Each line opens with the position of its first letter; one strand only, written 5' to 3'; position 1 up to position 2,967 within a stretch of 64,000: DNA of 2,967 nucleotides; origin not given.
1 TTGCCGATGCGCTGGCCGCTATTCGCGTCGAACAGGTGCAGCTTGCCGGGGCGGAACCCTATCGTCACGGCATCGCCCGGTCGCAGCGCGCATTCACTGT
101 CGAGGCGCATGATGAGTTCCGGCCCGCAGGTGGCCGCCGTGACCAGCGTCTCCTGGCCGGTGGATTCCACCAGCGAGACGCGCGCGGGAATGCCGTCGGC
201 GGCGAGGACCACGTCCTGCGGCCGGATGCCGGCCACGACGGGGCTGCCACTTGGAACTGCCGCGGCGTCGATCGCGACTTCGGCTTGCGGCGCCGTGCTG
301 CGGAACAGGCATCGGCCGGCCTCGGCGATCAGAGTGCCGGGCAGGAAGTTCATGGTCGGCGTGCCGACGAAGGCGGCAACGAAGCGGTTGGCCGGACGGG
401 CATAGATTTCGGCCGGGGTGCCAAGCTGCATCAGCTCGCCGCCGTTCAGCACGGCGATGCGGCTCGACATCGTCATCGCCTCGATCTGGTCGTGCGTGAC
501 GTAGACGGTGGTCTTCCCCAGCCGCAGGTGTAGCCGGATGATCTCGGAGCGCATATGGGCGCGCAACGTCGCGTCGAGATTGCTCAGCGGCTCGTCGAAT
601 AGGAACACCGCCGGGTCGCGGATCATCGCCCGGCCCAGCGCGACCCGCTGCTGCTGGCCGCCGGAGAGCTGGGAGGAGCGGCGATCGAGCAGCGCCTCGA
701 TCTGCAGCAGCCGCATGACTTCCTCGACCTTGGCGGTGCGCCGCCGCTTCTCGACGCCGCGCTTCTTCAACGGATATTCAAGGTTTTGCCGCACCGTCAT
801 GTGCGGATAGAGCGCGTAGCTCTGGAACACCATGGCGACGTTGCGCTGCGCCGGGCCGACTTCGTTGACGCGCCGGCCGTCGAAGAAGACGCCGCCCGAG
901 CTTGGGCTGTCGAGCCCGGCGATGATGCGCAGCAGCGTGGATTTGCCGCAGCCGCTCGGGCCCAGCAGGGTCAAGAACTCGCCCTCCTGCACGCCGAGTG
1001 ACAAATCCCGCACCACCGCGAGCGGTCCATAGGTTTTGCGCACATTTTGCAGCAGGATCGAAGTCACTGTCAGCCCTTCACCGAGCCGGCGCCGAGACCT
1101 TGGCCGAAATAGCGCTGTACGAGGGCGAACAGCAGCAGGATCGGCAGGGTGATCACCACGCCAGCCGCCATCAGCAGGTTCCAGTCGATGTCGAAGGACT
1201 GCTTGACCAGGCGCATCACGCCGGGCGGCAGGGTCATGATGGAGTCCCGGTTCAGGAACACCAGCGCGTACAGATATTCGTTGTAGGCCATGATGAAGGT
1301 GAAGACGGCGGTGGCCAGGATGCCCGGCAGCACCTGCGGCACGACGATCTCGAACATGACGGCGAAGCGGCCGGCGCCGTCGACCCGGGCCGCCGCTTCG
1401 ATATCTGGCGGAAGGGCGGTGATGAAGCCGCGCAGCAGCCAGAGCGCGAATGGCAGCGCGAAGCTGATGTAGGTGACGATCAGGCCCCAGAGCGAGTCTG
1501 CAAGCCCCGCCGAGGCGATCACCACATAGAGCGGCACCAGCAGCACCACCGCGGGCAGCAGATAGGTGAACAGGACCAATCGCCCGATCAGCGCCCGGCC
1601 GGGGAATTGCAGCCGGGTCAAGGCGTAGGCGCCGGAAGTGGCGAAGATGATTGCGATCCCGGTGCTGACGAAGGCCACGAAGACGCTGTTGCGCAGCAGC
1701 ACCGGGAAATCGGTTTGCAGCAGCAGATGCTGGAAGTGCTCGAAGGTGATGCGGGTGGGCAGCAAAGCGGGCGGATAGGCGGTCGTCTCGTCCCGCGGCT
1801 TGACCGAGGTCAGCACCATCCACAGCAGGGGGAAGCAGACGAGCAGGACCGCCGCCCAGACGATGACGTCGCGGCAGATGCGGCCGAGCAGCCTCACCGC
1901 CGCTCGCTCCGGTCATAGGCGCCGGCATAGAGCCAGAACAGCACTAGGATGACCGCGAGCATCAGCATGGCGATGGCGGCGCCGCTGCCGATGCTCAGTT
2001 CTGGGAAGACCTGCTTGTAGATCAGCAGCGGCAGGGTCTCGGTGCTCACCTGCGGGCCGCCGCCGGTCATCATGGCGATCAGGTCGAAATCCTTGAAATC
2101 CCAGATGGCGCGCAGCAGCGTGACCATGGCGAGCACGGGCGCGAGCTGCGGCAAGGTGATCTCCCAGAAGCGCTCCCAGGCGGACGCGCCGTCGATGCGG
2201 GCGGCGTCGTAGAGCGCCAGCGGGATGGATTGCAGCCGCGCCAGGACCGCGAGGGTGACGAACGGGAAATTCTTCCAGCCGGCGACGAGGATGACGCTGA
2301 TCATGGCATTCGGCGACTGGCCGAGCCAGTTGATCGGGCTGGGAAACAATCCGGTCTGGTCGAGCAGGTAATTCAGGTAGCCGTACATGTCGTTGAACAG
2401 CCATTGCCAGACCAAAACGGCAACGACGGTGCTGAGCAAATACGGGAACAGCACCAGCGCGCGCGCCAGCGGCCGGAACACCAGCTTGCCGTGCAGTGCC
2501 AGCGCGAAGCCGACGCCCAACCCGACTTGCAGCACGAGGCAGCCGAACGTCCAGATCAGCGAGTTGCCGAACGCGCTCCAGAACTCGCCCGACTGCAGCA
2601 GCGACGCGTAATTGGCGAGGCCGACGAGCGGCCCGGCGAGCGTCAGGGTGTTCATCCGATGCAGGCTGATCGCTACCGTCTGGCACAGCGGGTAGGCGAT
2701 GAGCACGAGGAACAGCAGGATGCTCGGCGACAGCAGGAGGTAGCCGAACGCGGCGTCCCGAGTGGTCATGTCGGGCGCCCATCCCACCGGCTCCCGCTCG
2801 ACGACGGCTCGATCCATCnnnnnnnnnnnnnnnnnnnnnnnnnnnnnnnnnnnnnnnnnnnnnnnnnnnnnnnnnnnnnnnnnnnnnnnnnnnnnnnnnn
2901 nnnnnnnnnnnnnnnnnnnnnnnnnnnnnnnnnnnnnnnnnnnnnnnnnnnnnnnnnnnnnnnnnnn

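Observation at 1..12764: Composite catabolic island with a sugar-type and an amino-acid-type ABC importer, two paralogous binding proteins and an embedded H-x-H hydrolase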

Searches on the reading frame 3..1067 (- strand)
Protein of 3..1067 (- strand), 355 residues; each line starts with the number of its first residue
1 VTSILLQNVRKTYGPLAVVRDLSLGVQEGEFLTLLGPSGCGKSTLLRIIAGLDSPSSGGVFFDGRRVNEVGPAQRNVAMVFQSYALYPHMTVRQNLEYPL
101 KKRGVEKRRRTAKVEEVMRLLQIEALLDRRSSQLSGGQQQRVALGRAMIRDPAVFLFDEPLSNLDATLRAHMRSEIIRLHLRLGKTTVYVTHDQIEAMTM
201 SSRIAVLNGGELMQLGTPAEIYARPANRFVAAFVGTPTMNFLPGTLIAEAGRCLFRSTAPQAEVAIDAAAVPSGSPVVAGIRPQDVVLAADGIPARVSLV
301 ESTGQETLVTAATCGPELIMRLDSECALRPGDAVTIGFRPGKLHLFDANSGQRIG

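Call 8: search_protein_families(library=pfam, proteins=[window:3-1067:-])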
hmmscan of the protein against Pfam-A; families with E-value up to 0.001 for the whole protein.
window:3-1067:- (355 aa): 4 families
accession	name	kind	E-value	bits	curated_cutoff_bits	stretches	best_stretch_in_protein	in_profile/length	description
PF00005.33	ABC_tran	-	1e-35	123.8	25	1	20-161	2-136/137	ABC transporter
PF08402.16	TOBE_2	-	2.7e-10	40.7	21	1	280-346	2-76/76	TOBE domain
PF17912.7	OB_MalK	-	3.8e-10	40.9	27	1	235-285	1-52/53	MalK OB fold domain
PF13304.12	AAA_21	-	1.7e-06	28.8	27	0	117-193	221-299/304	AAA domain, putative AbiEii toxin, Type IV TA system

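Call 10: search_protein_families(library=ncbifam, proteins=[window:3-1067:-], max_evalue=0.00001)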
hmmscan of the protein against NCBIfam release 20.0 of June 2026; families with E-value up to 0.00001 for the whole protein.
window:3-1067:- (355 aa): 183 families (the best 25 are shown)
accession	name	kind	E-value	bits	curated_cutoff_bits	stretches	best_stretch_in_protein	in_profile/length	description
NF008653.0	PRK11650.1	subfamily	1.4e-130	435.5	432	1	1-354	1-355/357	sn-glycerol-3-phosphate ABC transporter ATP-binding protein UgpC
NF008233.0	PRK11000.1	equivalog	1.2e-114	383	568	1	1-349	1-356/369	maltose/maltodextrin ABC transporter ATP-binding protein MalK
TIGR03265.1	PhnT2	equivalog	3.8e-97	325.7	457.7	1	4-306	5-305/353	putative 2-aminoethylphosphonate ABC transporter ATP-binding protein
NF006987.0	PRK09452.1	equivalog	8.1e-92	307.8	482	1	4-288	18-301/378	spermidine/putrescine ABC transporter ATP-binding protein PotA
TIGR01187.1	potA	subfamily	1.4e-89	300.4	355.6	1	34-289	1-255/325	polyamine ABC transporter ATP-binding protein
NF008513.0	PRK11432.1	equivalog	2.2e-86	290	496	1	4-323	7-323/351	ferric ABC transporter ATP-binding protein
NF040933.2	ABC_arch_GlcV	equivalog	3.6e-85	286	450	1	3-346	2-357/357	glucose ABC transporter ATP-binding protein GlcV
NF043075.1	MMSYN1_0197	equivalog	1.2e-83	280.9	550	1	4-248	3-245/341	spermidine/putrescine ABC transporter ATP-binding protein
NF008621.0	PRK11607.1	equivalog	4.5e-79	266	613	1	6-291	22-307/377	putrescine ABC transporter ATP-binding subunit PotG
TIGR00968.1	3a0106s01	subfamily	1.5e-77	260.3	342.75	1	4-236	1-233/237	sulfate ABC transporter ATP-binding protein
NF040840.2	tungstate_WtpC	equivalog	3.2e-73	247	440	1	6-293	4-283/347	tungstate ABC transporter ATP-binding protein WtpC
TIGR03258.1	PhnT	equivalog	1.2e-72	244.9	499.15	1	3-338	8-349/359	2-aminoethylphosphonate ABC transport system ATP-binding subunit PhnT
NF008105.0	PRK10851.1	equivalog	2.2e-68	230.6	502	1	3-245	2-246/362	sulfate/thiosulfate ABC transporter ATP-binding protein CysA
TIGR01186.1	proV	subfamily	4.2e-67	226.8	326.6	1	16-236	6-232/363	betaine/proline/choline family ABC transporter ATP-binding protein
TIGR03415.1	ABC_choXWV_ATP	equivalog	1.5e-56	192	483.75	1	9-236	30-267/382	choline ABC transporter ATP-binding protein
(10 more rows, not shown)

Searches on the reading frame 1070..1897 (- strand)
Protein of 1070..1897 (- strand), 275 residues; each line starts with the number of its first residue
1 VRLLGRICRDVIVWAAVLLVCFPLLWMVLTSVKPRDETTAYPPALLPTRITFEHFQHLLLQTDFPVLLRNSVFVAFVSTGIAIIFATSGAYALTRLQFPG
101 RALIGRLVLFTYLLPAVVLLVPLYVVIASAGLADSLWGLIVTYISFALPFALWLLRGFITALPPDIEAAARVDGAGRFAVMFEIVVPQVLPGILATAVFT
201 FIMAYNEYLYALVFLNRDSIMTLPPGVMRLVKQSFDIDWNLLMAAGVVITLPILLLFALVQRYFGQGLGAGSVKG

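Call 8: search_protein_families(library=pfam, proteins=[window:1070-1897:-])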
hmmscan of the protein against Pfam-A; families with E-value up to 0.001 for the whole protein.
window:1070-1897:- (275 aa): 1 family
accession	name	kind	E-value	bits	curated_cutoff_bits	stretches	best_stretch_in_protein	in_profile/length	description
PF00528.27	BPD_transp_1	-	1.2e-16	61.4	26.4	1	94-267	10-181/184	Binding-protein-dependent transport system inner membrane component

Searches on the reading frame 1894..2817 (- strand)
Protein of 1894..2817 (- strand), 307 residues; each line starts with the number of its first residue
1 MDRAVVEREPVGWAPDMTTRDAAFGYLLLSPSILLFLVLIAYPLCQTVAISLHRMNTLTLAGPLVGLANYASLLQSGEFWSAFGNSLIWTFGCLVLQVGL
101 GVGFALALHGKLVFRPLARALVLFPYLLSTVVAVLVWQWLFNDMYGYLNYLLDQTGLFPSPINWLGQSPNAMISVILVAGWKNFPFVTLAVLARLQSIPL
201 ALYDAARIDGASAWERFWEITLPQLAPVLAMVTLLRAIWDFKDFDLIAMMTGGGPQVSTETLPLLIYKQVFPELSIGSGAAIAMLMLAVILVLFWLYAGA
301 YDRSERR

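Call 8: search_protein_families(library=pfam, proteins=[window:1894-2817:-])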
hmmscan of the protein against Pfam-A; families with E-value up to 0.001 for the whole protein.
window:1894-2817:- (307 aa): 1 family
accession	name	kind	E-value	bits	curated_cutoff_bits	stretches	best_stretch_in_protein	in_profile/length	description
PF00528.27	BPD_transp_1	-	8.1e-21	75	26.4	1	99-298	1-176/184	Binding-protein-dependent transport system inner membrane component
